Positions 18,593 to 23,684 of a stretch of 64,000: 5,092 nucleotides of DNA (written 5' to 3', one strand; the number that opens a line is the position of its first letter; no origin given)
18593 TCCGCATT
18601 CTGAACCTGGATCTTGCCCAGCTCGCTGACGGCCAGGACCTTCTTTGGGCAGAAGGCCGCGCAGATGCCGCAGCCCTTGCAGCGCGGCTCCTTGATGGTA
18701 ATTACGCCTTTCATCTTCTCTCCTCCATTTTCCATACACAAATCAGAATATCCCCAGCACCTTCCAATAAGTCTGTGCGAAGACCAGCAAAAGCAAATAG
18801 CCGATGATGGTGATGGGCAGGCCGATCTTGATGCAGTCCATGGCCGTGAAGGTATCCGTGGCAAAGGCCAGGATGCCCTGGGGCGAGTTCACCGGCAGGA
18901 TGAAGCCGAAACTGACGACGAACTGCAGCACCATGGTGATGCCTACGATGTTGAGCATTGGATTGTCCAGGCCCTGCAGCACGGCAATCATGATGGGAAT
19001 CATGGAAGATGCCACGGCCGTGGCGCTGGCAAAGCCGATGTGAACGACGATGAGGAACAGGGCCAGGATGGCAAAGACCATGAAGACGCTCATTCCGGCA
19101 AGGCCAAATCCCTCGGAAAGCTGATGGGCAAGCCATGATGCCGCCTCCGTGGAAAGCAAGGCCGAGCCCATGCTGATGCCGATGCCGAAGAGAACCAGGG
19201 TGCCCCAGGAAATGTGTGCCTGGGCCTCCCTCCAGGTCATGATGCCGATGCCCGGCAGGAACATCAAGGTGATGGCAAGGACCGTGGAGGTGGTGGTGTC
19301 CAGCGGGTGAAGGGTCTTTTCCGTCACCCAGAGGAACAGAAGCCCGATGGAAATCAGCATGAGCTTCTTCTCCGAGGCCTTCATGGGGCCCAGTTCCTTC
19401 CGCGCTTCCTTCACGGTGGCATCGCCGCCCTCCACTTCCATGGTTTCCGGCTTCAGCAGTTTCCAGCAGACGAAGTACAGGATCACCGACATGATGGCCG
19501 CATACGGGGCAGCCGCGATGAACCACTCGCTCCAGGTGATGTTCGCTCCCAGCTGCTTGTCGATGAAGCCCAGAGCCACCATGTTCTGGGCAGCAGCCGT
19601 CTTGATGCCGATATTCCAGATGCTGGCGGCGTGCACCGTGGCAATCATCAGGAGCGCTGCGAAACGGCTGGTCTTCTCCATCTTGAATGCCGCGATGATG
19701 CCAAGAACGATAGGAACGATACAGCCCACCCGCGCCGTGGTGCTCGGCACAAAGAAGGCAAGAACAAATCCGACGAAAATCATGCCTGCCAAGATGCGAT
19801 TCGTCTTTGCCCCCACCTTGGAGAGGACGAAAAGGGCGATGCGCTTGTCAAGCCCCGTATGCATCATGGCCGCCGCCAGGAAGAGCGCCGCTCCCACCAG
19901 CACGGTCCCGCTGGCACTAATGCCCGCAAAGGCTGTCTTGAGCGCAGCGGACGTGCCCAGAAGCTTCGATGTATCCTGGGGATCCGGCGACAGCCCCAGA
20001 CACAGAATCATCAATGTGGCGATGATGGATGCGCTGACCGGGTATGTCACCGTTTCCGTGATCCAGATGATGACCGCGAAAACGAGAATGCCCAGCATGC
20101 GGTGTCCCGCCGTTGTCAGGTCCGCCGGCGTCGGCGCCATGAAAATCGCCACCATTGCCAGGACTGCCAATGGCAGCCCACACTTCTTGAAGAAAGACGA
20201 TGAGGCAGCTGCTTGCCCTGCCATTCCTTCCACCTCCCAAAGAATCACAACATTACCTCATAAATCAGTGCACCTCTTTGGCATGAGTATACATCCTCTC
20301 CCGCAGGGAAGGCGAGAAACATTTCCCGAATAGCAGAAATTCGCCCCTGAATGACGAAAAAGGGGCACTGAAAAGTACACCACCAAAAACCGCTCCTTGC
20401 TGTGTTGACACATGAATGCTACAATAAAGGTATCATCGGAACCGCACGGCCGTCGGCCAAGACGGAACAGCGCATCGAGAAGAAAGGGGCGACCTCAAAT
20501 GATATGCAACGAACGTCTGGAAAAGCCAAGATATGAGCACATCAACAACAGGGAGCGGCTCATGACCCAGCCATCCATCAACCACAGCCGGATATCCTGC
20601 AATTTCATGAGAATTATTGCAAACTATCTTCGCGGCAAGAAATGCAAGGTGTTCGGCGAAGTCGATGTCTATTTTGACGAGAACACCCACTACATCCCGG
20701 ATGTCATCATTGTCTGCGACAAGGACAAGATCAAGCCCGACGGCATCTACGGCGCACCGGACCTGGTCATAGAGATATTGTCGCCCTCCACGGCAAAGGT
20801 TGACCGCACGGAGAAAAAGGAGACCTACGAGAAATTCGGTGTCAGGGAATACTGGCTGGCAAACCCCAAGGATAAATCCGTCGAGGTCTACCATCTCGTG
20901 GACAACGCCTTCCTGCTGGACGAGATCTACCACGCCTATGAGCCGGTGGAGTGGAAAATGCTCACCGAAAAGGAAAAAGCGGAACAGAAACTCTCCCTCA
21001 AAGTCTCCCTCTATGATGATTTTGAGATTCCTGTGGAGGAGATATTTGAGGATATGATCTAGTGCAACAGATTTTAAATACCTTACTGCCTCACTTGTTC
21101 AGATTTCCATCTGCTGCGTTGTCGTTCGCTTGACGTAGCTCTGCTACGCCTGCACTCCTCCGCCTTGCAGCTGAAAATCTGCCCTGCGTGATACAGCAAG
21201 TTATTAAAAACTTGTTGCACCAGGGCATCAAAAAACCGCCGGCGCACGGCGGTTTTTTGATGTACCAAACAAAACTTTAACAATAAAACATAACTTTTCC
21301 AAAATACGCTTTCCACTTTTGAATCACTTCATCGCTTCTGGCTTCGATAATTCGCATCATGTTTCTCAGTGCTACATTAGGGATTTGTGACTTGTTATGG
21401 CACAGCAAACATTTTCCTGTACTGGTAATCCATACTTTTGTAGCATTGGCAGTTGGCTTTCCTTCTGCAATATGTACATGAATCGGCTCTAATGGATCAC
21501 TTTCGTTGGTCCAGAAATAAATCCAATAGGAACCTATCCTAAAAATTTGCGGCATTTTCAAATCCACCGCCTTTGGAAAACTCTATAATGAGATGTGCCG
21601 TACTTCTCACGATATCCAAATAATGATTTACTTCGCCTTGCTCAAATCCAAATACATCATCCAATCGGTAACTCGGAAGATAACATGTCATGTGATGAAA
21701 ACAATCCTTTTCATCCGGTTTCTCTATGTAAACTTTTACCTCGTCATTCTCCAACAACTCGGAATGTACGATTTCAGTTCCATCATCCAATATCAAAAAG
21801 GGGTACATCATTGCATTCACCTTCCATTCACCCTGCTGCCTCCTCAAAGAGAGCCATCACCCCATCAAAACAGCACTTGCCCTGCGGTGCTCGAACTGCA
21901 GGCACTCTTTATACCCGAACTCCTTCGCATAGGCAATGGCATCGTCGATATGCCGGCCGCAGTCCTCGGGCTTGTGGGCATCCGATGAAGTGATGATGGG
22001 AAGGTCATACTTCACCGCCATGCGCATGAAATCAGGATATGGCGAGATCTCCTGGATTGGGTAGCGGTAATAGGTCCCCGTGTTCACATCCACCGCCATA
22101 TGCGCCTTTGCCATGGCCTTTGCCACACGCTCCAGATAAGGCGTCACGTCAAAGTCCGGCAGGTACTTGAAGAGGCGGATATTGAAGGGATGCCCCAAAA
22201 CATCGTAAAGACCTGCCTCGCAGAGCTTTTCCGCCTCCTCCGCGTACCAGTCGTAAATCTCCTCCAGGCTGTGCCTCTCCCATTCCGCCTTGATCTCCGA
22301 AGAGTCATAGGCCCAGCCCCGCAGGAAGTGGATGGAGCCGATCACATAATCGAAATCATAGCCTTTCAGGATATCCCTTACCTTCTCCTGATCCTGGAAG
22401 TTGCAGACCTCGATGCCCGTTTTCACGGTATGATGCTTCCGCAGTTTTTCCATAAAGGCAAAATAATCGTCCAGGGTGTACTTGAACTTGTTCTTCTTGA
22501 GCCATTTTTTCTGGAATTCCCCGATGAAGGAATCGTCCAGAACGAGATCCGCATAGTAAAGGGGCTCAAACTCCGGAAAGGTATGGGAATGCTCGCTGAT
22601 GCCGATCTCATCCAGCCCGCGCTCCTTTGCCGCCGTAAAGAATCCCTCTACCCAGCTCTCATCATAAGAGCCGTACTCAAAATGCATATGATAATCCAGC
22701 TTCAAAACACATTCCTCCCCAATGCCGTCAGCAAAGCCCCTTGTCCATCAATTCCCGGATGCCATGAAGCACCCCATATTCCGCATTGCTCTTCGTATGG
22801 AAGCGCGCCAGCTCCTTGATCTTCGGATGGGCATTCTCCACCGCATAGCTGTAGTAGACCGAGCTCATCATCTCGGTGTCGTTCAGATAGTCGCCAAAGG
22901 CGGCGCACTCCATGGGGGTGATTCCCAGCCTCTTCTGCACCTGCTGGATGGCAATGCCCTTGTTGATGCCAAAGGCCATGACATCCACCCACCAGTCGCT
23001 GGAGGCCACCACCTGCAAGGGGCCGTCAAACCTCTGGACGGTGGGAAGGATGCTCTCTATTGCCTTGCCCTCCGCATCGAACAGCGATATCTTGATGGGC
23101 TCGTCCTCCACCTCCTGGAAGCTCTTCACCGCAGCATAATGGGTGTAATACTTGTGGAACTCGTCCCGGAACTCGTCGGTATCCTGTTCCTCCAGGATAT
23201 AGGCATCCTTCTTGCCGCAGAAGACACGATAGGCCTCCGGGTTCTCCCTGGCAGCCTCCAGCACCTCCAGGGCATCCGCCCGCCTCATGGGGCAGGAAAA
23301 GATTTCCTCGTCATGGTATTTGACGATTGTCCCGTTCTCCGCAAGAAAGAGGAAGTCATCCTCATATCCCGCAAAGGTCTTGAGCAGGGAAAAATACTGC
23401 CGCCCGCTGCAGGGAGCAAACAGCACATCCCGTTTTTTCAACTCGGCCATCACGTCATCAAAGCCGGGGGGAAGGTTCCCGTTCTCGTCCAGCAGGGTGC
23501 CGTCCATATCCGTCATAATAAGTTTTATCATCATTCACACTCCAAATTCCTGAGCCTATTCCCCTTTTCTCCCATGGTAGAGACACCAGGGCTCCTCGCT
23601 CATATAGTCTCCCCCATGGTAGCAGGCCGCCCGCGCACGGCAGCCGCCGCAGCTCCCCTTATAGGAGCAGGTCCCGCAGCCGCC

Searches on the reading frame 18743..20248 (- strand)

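Call 36: search_protein_families(library=pfam, proteins=[window:18743-20248:-], max_evalue=0.00001)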
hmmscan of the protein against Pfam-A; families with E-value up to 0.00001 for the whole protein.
window:18743-20248:- (501 aa): 2 families
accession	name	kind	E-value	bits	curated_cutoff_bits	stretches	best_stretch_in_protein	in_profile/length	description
PF00939.25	Na_sulph_symp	-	3e-105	353.4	27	1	25-500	7-471/472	Sodium:sulfate symporter transmembrane region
PF03600.22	CitMHS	-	1.4e-31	110.2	31.9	1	60-428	2-322/336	Citrate transporter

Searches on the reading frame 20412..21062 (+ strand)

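Call 36: search_protein_families(library=pfam, proteins=[window:20412-21062:+], max_evalue=0.00001)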
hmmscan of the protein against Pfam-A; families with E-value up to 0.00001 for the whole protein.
window:20412-21062:+ (216 aa): 1 family
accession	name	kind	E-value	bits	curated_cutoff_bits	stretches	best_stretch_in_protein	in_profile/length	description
PF05685.18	Uma2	-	9.6e-32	110.3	27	1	37-173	11-152/172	Putative restriction endonuclease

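Call 47: search_protein_families(library=padloc, proteins=[window:20412-21062:+], max_evalue=0.001)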
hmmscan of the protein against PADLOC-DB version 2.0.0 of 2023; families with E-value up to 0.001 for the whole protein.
window:20412-21062:+ (216 aa): 6 families
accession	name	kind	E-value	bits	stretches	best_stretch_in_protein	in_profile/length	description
PDLC04832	PDC-S03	-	9.6e-48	160.4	1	37-213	21-187/188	-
PDLC04834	PDC-S03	-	1.7e-31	107.4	1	40-176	24-163/184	-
PDLC04833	PDC-S03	-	7.1e-22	75.9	1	40-186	39-194/207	-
PDLC04835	PDC-S03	-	9.6e-10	36.3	1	37-151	20-145/207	-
PDLC04943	PDC-S17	-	7e-08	30.1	1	49-167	51-158/199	-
PDLC01387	Cas8b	-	0.00026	17.9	1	117-215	211-306/477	CAS-I-B; effector_LS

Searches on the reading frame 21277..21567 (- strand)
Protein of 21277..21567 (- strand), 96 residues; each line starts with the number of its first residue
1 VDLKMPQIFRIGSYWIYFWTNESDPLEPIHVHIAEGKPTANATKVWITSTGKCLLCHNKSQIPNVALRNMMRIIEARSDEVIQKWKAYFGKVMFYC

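Call 36: search_protein_families(library=pfam, proteins=[window:21277-21567:-], max_evalue=0.00001)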
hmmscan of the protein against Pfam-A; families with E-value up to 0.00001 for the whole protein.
window:21277-21567:- (96 aa): 1 family
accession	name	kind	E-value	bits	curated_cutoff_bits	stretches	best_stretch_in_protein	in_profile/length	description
PF13711.11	DUF4160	-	1.9e-15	57.2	23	1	14-86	2-65/65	Domain of unknown function (DUF4160)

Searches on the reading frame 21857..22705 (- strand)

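Call 11: search_protein_families(library=ncbifam, proteins=[window:21857-22705:-], max_evalue=0.01)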
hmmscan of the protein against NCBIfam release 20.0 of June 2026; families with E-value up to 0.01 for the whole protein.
window:21857-22705:- (282 aa): 9 families
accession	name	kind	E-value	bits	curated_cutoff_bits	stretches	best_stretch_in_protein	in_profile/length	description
NF005235.0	PRK06740.1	equivalog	8.9e-61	206.2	442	1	9-276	53-326/335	histidinol phosphate phosphatase domain-containing protein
NF005596.0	PRK07328.1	subfamily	1.2e-53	182.3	202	1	3-279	4-266/269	histidinol-phosphatase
TIGR01856.1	hisJ_fam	subfamily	5.6e-25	88.5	90.2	1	4-256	2-250/252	histidinol-phosphatase HisJ family protein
NF004086.0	PRK05588.1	equivalog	5.6e-15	56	321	1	67-275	41-250/255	histidinol phosphate phosphatase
NF005996.1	PRK08123.1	equivalog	7e-13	48.5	133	1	4-254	2-259/262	histidinol-phosphatase HisJ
NF005597.0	PRK07329.1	equivalog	2.5e-11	43.6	303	1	79-276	51-253/257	hypothetical protein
NF006251.0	PRK08392.1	equivalog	2.6e-08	33.6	212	1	93-272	63-213/216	hypothetical protein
NF006702.0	PRK09248.1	domain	3.5e-06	26.7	264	0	183-265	136-215/246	PHP domain-containing protein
NF046111.1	RNaseP3Mthb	equivalog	0.0094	15.8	200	0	200-267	133-203/236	ribonuclease P protein component 3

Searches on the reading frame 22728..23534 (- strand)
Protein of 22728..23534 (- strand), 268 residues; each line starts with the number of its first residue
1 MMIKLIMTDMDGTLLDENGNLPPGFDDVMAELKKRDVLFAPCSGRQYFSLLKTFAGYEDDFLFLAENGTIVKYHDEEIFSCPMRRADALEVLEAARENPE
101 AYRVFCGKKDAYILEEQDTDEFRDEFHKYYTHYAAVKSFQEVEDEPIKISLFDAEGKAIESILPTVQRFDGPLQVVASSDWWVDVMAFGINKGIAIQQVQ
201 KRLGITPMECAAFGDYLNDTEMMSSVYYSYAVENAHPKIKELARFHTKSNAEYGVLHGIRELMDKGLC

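Call 36: search_protein_families(library=pfam, proteins=[window:22728-23534:-], max_evalue=0.00001)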
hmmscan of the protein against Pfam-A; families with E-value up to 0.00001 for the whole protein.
window:22728-23534:- (268 aa): 3 families
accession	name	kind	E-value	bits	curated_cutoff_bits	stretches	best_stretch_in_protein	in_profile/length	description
PF08282.18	Hydrolase_3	-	6.2e-54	183.8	20.9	1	6-259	1-255/255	haloacid dehalogenase-like hydrolase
PF05116.19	S6PP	-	3.3e-15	56.8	20.3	1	130-258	101-241/247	Sucrose-6F-phosphate phosphohydrolase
PF00702.32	Hydrolase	-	7.3e-08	33.5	26.4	0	185-224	149-188/191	haloacid dehalogenase-like hydrolase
